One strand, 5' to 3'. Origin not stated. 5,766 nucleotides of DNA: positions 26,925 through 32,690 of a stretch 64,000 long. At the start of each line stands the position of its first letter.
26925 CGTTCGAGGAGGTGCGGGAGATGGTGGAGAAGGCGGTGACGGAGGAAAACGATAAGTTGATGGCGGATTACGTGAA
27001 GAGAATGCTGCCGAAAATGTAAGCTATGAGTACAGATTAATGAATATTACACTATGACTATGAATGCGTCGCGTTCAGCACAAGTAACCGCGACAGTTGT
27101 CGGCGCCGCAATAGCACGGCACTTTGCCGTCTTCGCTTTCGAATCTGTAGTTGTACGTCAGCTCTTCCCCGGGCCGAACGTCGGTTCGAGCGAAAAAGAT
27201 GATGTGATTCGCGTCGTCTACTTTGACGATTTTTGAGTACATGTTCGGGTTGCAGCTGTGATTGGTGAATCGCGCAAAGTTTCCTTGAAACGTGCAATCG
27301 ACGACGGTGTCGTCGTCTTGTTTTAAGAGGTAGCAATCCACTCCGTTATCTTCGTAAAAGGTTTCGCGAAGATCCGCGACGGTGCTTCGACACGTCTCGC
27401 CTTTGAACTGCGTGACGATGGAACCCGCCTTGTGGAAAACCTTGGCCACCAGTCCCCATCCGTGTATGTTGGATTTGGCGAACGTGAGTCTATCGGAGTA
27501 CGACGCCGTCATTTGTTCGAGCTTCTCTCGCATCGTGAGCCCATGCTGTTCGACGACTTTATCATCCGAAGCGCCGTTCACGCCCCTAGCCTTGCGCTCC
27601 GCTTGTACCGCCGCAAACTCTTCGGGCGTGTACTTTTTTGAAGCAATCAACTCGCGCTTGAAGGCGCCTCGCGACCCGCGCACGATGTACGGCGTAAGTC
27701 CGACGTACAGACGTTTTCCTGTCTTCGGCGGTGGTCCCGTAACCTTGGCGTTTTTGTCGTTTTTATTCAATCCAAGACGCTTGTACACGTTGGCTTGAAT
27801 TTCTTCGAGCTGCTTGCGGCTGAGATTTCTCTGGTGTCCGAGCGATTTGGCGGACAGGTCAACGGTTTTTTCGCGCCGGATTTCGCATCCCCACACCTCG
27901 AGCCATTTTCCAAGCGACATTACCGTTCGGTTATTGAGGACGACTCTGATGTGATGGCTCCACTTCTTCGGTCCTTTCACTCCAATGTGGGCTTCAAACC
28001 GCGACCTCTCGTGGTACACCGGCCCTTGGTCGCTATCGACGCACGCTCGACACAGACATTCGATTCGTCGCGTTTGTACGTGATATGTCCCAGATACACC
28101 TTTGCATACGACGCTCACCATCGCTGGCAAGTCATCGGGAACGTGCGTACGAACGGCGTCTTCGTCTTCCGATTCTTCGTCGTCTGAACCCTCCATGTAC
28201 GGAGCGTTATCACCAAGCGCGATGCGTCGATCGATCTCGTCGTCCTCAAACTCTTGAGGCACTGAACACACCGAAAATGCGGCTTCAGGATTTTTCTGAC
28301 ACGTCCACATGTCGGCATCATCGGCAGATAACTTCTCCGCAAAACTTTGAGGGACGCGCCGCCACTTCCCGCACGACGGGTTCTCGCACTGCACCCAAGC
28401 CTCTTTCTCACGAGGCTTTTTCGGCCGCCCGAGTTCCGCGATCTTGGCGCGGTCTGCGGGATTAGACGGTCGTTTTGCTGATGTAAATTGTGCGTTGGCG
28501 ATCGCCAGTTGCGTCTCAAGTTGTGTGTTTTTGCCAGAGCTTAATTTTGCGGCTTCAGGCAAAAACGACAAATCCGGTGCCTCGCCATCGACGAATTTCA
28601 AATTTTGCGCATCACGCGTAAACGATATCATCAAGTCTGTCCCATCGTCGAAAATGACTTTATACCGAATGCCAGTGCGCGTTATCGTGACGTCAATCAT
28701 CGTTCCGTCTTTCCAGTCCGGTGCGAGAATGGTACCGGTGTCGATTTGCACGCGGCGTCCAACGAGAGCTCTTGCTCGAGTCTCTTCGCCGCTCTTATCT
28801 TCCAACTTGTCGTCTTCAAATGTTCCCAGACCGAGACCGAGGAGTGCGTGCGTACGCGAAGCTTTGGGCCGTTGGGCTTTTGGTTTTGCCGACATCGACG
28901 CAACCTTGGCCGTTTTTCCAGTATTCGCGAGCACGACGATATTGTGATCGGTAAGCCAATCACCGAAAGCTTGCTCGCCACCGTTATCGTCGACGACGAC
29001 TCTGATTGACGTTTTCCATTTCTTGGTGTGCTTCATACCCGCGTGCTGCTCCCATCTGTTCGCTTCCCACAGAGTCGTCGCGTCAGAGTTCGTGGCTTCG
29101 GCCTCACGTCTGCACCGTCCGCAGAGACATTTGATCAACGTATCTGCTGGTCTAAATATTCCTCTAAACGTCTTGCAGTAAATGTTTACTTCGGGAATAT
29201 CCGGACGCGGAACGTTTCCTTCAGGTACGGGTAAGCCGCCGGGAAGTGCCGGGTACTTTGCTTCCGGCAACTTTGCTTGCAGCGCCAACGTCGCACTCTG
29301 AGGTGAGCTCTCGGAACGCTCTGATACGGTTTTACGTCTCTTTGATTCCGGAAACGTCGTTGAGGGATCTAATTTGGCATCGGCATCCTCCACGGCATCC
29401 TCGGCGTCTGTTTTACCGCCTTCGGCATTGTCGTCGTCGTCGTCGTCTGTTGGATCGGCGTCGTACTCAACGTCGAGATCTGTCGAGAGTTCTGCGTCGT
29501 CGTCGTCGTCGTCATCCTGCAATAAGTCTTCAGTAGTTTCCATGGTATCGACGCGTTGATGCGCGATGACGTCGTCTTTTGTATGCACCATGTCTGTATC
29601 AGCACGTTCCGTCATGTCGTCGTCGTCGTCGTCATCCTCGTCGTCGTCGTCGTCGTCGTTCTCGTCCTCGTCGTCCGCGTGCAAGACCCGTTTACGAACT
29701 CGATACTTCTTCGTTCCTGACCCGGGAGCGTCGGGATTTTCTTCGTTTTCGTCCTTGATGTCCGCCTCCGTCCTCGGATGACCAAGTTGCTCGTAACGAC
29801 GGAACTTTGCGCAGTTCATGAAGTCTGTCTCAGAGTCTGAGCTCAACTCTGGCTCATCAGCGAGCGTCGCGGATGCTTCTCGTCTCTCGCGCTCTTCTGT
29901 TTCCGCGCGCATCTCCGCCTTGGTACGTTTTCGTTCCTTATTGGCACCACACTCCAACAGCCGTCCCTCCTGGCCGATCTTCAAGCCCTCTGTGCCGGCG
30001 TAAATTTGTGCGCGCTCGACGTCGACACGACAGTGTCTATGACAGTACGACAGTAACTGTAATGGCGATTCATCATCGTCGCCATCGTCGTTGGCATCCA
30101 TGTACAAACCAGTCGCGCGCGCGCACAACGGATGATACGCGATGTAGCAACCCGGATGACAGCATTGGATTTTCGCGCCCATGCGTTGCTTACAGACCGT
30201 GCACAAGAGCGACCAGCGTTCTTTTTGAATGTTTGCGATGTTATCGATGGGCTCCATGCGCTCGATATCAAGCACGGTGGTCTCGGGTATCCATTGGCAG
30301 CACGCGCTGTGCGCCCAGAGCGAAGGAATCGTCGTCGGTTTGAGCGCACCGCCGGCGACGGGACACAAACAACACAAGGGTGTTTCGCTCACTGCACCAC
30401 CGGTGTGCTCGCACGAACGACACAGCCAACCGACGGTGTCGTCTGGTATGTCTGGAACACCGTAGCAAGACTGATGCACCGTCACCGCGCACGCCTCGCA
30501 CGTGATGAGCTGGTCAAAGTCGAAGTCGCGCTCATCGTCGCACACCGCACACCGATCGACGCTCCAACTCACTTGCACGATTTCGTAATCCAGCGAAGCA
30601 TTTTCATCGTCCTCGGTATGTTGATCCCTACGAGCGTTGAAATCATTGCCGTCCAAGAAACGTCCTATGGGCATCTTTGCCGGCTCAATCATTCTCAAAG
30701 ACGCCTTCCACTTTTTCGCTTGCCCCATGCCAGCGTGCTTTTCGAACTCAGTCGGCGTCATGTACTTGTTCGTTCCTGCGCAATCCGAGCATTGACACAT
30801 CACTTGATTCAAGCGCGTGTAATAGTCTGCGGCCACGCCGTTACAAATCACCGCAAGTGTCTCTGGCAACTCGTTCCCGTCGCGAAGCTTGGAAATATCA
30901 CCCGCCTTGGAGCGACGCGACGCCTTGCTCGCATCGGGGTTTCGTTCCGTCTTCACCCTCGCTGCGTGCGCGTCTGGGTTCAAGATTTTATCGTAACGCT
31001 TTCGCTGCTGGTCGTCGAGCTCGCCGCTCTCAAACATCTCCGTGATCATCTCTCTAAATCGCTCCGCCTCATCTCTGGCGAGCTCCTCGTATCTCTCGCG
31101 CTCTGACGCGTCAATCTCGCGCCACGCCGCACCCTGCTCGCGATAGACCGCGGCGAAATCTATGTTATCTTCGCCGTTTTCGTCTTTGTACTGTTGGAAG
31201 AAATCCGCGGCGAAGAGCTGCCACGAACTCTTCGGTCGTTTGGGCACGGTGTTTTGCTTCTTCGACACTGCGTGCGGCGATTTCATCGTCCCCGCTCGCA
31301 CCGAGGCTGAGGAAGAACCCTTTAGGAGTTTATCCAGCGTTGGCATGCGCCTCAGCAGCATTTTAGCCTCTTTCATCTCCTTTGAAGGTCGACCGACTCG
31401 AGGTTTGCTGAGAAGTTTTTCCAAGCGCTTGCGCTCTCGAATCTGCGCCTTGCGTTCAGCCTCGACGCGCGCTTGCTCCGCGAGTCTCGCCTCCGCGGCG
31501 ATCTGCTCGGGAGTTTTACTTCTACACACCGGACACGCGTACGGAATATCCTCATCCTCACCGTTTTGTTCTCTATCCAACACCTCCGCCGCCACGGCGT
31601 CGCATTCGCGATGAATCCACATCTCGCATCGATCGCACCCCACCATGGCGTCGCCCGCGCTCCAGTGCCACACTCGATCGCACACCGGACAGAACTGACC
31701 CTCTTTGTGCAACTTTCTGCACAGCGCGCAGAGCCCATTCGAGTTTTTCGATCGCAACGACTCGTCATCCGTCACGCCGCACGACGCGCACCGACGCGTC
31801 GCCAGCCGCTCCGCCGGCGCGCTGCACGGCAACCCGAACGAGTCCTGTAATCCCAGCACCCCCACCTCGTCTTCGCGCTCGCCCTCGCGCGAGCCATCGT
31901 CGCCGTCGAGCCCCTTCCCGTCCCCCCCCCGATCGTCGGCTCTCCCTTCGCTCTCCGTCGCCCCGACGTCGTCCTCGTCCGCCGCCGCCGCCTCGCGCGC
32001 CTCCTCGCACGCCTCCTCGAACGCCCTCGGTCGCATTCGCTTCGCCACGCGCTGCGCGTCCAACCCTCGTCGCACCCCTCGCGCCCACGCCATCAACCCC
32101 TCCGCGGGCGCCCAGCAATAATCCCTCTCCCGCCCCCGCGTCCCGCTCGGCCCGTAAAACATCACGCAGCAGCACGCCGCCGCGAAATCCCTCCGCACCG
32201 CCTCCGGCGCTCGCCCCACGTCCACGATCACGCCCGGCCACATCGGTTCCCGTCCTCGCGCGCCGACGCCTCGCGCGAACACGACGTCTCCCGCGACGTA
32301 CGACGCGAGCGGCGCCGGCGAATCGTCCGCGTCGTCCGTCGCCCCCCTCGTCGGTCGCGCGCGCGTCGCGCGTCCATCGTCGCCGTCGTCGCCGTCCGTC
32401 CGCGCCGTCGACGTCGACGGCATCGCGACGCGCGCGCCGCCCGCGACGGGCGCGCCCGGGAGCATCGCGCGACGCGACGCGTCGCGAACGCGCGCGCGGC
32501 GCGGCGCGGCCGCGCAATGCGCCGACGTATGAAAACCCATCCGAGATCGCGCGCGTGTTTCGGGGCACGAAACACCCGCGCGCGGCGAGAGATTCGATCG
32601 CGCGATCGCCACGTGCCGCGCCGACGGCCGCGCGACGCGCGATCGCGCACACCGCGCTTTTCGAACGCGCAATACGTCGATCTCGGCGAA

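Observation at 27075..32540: Trithorax-like SET protein fused to three SAND-like modules, HMG box and CW finger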

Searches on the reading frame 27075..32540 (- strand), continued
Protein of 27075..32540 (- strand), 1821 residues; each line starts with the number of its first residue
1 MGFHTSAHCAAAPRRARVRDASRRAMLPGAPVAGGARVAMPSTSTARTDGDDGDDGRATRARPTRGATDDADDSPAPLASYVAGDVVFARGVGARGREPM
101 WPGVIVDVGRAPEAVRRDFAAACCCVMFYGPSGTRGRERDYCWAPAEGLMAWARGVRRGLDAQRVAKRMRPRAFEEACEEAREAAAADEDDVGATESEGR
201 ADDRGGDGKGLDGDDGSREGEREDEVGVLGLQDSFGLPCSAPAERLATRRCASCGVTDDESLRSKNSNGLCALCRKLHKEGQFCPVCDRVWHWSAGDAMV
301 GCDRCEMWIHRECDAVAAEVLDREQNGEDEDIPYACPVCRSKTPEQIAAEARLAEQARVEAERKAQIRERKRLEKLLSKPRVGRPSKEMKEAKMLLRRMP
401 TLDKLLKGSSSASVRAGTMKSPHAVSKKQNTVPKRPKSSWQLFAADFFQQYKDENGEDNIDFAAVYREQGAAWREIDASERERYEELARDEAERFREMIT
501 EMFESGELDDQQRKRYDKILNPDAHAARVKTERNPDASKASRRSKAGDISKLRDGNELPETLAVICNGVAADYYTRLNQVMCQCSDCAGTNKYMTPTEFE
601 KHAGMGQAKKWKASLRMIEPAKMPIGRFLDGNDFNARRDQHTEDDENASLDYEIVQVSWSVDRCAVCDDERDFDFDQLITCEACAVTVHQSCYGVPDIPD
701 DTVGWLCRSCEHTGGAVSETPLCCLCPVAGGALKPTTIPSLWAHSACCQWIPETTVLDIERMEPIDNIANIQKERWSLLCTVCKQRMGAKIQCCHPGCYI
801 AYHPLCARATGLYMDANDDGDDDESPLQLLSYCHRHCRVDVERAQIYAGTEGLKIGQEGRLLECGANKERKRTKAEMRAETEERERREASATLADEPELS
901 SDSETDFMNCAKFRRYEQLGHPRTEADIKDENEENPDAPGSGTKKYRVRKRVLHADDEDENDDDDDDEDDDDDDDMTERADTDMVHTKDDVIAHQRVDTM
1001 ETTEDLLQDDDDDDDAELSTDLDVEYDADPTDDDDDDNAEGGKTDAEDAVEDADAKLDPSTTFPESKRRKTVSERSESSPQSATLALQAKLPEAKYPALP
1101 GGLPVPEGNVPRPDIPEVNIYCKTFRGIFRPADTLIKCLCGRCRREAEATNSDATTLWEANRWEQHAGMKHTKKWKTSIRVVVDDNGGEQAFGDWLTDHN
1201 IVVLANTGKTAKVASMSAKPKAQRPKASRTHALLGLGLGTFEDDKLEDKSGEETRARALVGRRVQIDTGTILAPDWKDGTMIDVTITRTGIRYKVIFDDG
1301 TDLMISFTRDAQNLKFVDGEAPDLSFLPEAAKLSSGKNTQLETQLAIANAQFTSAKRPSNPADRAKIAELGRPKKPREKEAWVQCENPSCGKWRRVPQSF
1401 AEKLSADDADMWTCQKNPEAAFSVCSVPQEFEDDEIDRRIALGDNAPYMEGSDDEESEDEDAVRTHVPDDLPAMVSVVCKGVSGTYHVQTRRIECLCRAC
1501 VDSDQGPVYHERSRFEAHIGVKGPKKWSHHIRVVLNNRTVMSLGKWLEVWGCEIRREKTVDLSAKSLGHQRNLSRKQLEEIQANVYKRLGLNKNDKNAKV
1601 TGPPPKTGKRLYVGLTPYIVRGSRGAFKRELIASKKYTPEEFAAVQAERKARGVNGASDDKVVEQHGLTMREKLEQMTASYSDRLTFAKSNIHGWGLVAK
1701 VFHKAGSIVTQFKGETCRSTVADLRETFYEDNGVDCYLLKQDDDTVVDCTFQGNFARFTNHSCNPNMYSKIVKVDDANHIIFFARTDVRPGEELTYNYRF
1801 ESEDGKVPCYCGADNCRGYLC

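Call 22: search_protein_families(library=pfam, proteins=[P0009, P0008, P0007, P0006], max_evalue=0.1)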
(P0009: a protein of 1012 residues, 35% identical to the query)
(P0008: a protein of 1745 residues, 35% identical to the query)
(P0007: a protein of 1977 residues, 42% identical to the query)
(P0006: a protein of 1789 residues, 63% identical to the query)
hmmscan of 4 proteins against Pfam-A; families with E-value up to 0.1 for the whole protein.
P0009 (1012 aa): 7 families
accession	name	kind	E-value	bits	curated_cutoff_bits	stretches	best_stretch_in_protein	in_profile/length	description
PF13832.12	zf-HC5HC2H_2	-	1.5e-27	96.4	27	1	631-743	2-109/109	PHD-zinc-finger like domain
PF00856.33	SET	-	2.2e-25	89.5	22.4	1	881-986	1-104/105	SET domain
PF00855.23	PWWP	-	9.2e-16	58.6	25.6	1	204-299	1-91/93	PWWP domain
PF13831.12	PHD_2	-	1.3e-13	50.6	28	1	590-624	2-36/36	PHD-finger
PF13771.12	zf-HC5HC2H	-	3.8e-11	43.5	29.1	1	653-743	1-90/91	PHD-like zinc-binding domain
PF00628.35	PHD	-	5.9e-11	42.7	24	2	391-441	1-47/47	PHD-finger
PF13341.12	RAG2_PHD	-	0.00092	19.7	27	1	408-442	33-69/78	RAG2 PHD domain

P0008 (1745 aa): 7 families
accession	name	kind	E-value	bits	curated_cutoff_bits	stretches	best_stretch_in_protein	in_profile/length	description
PF13832.12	zf-HC5HC2H_2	-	2.9e-29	101.9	27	1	1369-1482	2-109/109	PHD-zinc-finger like domain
PF00856.33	SET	-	3.3e-26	92.2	22.4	1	1616-1722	1-104/105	SET domain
PF13771.12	zf-HC5HC2H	-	9.4e-15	55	29.1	1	1391-1483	1-91/91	PHD-like zinc-binding domain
PF13831.12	PHD_2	-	2.3e-12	46.6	28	1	1328-1362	2-36/36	PHD-finger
PF00855.23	PWWP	-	6.9e-12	46.1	25.6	1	921-1017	1-89/93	PWWP domain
PF00628.35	PHD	-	1.7e-09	38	24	3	1121-1172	1-47/47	PHD-finger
PF16135.10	TDBD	-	0.00028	21.2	23.6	1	1219-1269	6-51/52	Tify domain binding domain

P0007 (1977 aa): 12 families
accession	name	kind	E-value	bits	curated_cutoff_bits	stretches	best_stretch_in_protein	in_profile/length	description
PF13832.12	zf-HC5HC2H_2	-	7.1e-26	91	27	1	842-961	2-109/109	PHD-zinc-finger like domain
PF00856.33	SET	-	1.2e-20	74.3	22.4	1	1850-1954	1-104/105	SET domain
PF13771.12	zf-HC5HC2H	-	2e-16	60.4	29.1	1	864-961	1-90/91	PHD-like zinc-binding domain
PF13831.12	PHD_2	-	5.5e-13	48.6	28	1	796-831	2-36/36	PHD-finger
PF07496.21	zf-CW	-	7.4e-12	45.5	27.5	1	1492-1541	1-46/47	CW-type Zinc Finger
PF00855.23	PWWP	-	3.4e-08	34.3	25.6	1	27-126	1-91/93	PWWP domain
PF01342.26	SAND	-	1.4e-06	28.3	22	1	664-721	5-62/76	SAND domain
PF00628.35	PHD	-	4.1e-06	27.2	24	2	784-830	1-47/47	PHD-finger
PF09011.16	HMG_box_2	-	2.3e-05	25.4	22.4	1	440-505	4-66/72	HMG-box domain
PF23292.1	SAND_ULT1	-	8.7e-05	23.3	25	1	681-724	37-79/95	ULTRAPETALA1 SAND domain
PF00505.25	HMG_box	-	0.00016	22.5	25.4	1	440-506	1-64/69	HMG (high mobility group) box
PF00130.28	C1_1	-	0.0033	17.7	26.5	1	781-814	11-44/53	Phorbol esters/diacylglycerol binding domain (C1 domain)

P0006 (1789 aa): 14 families
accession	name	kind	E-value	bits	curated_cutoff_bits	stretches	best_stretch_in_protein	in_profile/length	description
PF13832.12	zf-HC5HC2H_2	-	1.3e-27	96.6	27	1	703-816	3-109/109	PHD-zinc-finger like domain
PF00856.33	SET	-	1.7e-23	83.5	22.4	1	1662-1766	1-104/105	SET domain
PF13771.12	zf-HC5HC2H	-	4.8e-19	68.8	29.1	1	724-816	1-90/91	PHD-like zinc-binding domain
PF07496.21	zf-CW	-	6.8e-13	48.8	27.5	1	1354-1403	1-46/47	CW-type Zinc Finger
PF13831.12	PHD_2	-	2.6e-11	43.2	28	1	656-691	2-36/36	PHD-finger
PF00855.23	PWWP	-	4.4e-11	43.6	25.6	1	99-198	1-92/93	PWWP domain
PF00628.35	PHD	-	2.5e-09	37.4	24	2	644-690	1-47/47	PHD-finger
PF00505.25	HMG_box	-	2.7e-07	31.4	25.4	1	412-477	1-64/69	HMG (high mobility group) box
PF09011.16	HMG_box_2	-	1e-06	29.7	22.4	1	412-475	4-65/72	HMG-box domain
PF16135.10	TDBD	-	3.1e-06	27.5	23.6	1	557-592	4-34/52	Tify domain binding domain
PF23292.1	SAND_ULT1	-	1.6e-05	25.7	25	1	560-604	39-84/95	ULTRAPETALA1 SAND domain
PF01342.26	SAND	-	0.00073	19.6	22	1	570-598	34-62/76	SAND domain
PF00130.28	C1_1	-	0.0037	17.5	26.5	1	642-673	12-43/53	Phorbol esters/diacylglycerol binding domain (C1 domain)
PF15446.12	zf-PHD-like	-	0.024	14.6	27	1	644-675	1-32/170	PHD/FYVE-zinc-finger like domain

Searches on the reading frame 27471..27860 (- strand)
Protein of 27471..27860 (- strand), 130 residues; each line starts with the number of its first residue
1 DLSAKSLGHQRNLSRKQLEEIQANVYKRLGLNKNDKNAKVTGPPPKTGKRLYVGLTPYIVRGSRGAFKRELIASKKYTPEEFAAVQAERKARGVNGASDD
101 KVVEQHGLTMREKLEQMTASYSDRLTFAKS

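Call 42: search_protein_families(library=pfam, proteins=[window:27471-27860:-], max_evalue=10)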
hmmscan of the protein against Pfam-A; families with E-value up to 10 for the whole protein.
seq(130 aa): 1 family
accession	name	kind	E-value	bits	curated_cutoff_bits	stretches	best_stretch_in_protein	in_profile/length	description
PF21863.2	HTH_67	-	0.013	15.6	27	1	63-122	179-235/268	Helix-turn-helix family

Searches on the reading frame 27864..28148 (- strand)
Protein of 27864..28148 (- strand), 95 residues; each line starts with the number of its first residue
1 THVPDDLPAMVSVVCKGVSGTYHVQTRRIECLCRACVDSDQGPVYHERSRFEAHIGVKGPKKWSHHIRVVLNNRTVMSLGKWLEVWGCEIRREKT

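Call 6: search_protein_families(library=pfam, proteins=[window:27864-28148:-], max_evalue=10)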
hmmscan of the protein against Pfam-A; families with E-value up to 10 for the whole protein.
seq(95 aa): 2 families
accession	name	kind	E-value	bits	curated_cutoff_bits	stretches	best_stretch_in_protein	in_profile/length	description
PF23292.1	SAND_ULT1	-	0.0017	19.2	25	1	28-80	39-87/95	ULTRAPETALA1 SAND domain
PF01342.26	SAND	-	0.033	14.3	22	1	8-69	4-62/76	SAND domain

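Call 34: search_solved_structures(query=A3, max_evalue=10, show_alignments=2)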
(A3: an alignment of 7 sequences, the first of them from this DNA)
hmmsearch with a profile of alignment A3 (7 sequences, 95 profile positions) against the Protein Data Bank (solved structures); distinct sequences matched with E-value up to 10: 3.
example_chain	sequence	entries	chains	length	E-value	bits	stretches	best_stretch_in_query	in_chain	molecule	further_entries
8j71_A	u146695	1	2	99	0.002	21.7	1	12-68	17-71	Nuclear body protein SP140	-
8j70_A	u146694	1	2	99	0.0022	21.5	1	12-68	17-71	Nuclear body protein SP140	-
1h5p_A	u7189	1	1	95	0.19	15.3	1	11-69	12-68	NUCLEAR AUTOANTIGEN SP100-B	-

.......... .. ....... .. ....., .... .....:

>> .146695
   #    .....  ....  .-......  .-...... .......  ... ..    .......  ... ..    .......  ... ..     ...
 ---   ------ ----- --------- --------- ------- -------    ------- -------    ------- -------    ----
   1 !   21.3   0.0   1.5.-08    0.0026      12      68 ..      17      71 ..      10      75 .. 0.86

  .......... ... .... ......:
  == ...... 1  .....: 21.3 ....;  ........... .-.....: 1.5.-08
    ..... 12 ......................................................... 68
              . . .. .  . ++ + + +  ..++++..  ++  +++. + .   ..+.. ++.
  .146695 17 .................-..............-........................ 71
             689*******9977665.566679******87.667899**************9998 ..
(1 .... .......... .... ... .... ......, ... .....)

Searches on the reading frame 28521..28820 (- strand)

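Call 42: search_protein_families(library=pfam, proteins=[window:28521-28820:-], max_evalue=10)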
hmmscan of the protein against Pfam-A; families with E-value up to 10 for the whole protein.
seq(100 aa): 3 families
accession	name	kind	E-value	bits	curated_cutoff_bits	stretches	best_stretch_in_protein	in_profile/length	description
PF18300.7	DUF5604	-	0.022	15.2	25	1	35-61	20-46/58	Domain of unknown function (DUF5604)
PF18359.7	Tudor_5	-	0.027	14.7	31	1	37-61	21-45/53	Histone methyltransferase Tudor domain 1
PF23614.1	DUF7141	-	0.21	11.8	27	1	49-68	12-31/61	Domain of unknown function (DUF7141)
